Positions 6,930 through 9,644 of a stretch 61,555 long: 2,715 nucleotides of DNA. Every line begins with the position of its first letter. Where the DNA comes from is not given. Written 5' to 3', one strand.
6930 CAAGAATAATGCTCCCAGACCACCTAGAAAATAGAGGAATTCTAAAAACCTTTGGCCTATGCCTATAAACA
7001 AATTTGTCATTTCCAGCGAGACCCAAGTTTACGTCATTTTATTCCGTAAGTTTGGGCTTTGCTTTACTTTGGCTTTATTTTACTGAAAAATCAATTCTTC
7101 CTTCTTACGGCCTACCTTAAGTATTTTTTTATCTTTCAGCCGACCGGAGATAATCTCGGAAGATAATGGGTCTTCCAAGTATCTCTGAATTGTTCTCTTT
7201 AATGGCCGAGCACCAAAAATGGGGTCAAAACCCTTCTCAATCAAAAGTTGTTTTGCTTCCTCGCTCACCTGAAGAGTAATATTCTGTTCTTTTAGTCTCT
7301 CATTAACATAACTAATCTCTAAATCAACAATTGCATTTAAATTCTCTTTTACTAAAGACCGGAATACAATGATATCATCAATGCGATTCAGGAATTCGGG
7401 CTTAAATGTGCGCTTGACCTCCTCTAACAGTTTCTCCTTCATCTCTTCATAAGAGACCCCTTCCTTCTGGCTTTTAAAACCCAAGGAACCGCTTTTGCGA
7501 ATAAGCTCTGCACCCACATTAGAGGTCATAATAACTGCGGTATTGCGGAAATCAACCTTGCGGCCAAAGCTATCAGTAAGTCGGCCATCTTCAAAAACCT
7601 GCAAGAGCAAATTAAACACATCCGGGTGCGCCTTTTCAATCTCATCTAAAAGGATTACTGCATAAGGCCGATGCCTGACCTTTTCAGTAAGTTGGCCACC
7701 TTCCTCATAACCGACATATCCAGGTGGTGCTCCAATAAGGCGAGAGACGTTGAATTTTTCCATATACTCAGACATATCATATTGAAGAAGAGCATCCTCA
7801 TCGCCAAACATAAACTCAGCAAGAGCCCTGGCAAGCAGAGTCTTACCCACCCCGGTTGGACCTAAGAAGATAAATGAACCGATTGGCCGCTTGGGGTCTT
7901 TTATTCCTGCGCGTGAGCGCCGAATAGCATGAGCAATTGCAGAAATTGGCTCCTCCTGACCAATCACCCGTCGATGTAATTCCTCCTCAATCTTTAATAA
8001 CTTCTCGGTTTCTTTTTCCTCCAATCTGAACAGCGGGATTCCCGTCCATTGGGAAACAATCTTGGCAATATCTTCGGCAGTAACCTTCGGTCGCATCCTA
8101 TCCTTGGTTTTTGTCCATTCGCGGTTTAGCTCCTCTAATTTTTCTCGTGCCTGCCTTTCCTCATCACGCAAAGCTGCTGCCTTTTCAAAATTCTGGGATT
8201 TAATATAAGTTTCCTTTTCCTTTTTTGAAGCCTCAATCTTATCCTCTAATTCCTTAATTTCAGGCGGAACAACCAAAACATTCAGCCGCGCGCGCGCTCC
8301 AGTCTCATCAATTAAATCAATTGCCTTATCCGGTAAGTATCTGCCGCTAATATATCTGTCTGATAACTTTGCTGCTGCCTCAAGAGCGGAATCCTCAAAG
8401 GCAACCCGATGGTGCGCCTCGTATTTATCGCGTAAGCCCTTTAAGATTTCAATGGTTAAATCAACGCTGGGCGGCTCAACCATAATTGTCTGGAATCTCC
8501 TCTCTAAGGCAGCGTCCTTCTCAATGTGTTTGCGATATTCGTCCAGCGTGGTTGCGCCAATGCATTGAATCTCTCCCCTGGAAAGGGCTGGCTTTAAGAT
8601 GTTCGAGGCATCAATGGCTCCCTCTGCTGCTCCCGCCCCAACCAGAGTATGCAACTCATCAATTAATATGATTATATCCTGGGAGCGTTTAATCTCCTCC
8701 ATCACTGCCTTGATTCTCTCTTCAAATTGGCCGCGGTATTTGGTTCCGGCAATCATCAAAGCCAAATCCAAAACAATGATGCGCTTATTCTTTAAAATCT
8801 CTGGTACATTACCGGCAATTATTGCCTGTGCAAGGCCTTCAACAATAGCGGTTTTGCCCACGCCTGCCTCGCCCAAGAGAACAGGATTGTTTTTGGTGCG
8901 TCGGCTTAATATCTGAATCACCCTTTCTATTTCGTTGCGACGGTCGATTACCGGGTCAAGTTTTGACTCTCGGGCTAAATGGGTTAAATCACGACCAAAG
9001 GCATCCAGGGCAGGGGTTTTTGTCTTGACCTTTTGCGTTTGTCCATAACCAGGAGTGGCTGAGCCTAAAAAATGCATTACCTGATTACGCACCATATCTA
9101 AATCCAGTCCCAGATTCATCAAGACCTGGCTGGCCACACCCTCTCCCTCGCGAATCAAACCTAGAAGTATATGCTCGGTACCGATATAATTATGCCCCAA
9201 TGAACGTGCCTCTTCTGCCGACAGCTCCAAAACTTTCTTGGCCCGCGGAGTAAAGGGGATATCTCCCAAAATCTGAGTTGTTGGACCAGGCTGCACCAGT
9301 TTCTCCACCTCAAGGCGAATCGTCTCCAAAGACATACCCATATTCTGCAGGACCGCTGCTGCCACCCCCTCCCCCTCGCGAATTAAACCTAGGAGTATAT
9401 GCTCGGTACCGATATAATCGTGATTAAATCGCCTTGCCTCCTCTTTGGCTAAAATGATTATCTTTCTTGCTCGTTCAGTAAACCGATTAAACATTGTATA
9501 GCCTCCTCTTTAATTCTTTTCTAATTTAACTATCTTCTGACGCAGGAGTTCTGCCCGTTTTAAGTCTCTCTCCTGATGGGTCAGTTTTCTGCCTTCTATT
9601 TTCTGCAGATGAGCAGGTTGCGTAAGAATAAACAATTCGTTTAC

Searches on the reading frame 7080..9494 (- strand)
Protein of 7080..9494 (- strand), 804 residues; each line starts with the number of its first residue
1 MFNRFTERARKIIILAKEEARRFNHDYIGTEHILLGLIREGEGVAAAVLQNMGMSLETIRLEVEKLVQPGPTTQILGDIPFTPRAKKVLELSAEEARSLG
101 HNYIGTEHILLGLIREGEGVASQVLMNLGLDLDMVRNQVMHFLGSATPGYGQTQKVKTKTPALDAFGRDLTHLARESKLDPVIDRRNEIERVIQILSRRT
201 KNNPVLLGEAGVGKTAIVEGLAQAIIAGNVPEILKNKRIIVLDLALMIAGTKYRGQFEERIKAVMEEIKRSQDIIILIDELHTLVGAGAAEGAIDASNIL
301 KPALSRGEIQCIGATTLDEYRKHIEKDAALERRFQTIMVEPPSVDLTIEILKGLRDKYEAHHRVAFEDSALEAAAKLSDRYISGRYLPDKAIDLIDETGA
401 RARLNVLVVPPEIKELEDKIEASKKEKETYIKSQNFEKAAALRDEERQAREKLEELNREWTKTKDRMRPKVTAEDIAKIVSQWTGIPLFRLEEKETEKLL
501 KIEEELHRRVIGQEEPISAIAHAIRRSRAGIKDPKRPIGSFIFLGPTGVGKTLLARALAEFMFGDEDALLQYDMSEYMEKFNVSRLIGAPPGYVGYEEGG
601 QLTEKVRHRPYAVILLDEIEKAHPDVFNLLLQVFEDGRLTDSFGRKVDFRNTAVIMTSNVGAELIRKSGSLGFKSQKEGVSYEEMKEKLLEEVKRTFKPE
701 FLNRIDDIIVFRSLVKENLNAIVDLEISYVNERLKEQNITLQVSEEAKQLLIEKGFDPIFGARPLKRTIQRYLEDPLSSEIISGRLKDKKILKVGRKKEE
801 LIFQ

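Call 81: search_protein_families(library=ncbifam, proteins=[window:7080-9494:-], max_evalue=1e-10)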
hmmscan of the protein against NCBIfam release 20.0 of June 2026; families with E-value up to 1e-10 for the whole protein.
window:7080-9494:- (804 aa): 8 families
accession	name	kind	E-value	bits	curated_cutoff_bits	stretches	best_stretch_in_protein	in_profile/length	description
TIGR03346.1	chaperone_ClpB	equivalog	0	1018.1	1232.1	2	413-803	467-852/853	ATP-dependent chaperone ClpB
NF008118.0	PRK10865.1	equivalog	2.6e-250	832.8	1417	2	453-802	513-854/857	ATP-dependent chaperone ClpB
NF033606.1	heat_AAA_ClpK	exception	3.3e-246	819.6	1900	1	77-787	181-889/949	heat shock survival AAA family ATPase ClpK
NF033607.0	disagg_AAA_ClpG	exception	1.7e-244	813.8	1900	1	15-790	99-870/932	AAA family protein disaggregase ClpG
TIGR02639.1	ClpA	equivalog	1.1e-242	807.4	993.15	1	6-793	2-731/734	ATP-dependent Clp protease ATP-binding subunit ClpA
TIGR03345.1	VI_ClpV1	equivalog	1.9e-220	734.4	884.95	2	9-465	5-478/852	type VI secretion system ATPase TssH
NF008263.0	PRK11034.1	equivalog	3.5e-187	623.7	1350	2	16-405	13-412/758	ATP-dependent Clp protease ATP-binding subunit ClpA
NF003745.1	PRK05342.1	equivalog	3.2e-11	42.8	359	0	493-562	56-133/418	ATP-dependent Clp protease ATP-binding subunit ClpX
